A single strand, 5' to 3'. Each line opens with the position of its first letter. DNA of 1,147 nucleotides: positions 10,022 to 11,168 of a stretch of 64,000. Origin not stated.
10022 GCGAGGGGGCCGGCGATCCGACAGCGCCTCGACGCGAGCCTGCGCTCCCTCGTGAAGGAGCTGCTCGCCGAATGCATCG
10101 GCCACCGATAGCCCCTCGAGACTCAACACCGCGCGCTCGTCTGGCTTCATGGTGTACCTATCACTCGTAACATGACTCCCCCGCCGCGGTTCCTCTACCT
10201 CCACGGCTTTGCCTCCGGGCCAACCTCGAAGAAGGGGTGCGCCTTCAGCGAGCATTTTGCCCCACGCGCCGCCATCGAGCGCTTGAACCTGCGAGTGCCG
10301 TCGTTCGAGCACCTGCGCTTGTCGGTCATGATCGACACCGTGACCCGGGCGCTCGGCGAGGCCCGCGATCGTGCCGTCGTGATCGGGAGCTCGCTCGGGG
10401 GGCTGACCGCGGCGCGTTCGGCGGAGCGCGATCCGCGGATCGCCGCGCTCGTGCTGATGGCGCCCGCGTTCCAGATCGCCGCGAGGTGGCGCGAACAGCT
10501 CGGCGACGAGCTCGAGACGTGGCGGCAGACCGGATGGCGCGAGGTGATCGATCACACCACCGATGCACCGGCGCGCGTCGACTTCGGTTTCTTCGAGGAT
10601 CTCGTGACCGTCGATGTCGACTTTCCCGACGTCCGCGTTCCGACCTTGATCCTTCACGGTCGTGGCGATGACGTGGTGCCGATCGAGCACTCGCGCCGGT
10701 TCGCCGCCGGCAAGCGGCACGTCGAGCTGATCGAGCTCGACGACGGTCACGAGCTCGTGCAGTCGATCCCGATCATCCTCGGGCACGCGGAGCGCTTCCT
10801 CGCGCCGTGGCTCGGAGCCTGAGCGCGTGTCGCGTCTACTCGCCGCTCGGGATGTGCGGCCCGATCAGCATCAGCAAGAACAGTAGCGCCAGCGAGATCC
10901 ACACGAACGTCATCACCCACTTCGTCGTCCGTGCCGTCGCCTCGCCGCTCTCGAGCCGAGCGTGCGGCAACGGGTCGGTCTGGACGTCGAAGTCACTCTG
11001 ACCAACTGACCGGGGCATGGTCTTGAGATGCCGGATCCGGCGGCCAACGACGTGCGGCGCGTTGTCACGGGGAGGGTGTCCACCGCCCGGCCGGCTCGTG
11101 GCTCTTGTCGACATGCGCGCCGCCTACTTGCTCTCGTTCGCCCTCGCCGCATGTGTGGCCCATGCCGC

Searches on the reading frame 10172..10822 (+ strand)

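Call 67: search_protein_families(library=pfam, proteins=[window:10172-10822:+], max_evalue=1)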
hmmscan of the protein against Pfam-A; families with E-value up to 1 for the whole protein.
window:10172-10822:+ (216 aa): 15 families
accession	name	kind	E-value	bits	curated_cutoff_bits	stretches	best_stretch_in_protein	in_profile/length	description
PF05728.18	UPF0227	-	7e-20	72.1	21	1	7-196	2-173/187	Uncharacterised protein family (UPF0227)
PF12146.15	Hydrolase_4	-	4.4e-13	49.5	27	2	53-107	65-118/239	Serine aminopeptidase, S33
PF00561.26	Abhydrolase_1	-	3e-10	40.6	25.8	2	43-113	48-123/245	alpha/beta hydrolase fold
PF12697.13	Abhydrolase_6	-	2.8e-09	38.4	26.3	1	40-196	33-206/217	Alpha/beta hydrolase family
PF00326.27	Peptidase_S9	-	1.6e-05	25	22.6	1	65-179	63-168/213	Prolyl oligopeptidase family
PF12740.14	PETase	-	0.00011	22.1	28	1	65-99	124-158/263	PET hydrolase-like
PF03959.19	FSH1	-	0.0013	18.8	21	1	152-194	157-200/211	Serine hydrolase (FSH1)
PF06821.19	Ser_hydrolase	-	0.0073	16.7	22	1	50-101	39-93/172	Serine hydrolase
PF20434.5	BD-FAE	-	0.012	15.5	26.8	1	155-178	189-212/215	BD-FAE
PF12695.13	Abhydrolase_5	-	0.024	14.8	27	1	66-97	57-88/164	Alpha/beta hydrolase family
PF10605.15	3HBOH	-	0.024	13.4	27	1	156-185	553-590/688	3HB-oligomer hydrolase (3HBOH)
PF05235.19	CHAD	-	0.053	13.9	25.6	1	37-132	42-131/228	CHAD domain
PF20408.4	Abhydrolase_11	-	0.12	12.5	27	0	49-97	59-106/193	Alpha/beta hydrolase domain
PF08495.15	FIST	-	0.14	12.5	23.2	1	55-109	14-68/189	FIST N domain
PF00756.26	Esterase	-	0.29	11.3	22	1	53-98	102-147/251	Putative esterase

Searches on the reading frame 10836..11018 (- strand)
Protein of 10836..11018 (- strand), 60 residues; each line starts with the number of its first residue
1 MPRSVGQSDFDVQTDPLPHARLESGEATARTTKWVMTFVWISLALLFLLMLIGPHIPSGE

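Call 67: search_protein_families(library=pfam, proteins=[window:10836-11018:-], max_evalue=1)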
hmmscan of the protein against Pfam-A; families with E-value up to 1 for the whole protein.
window:10836-11018:- (60 aa): 0 families
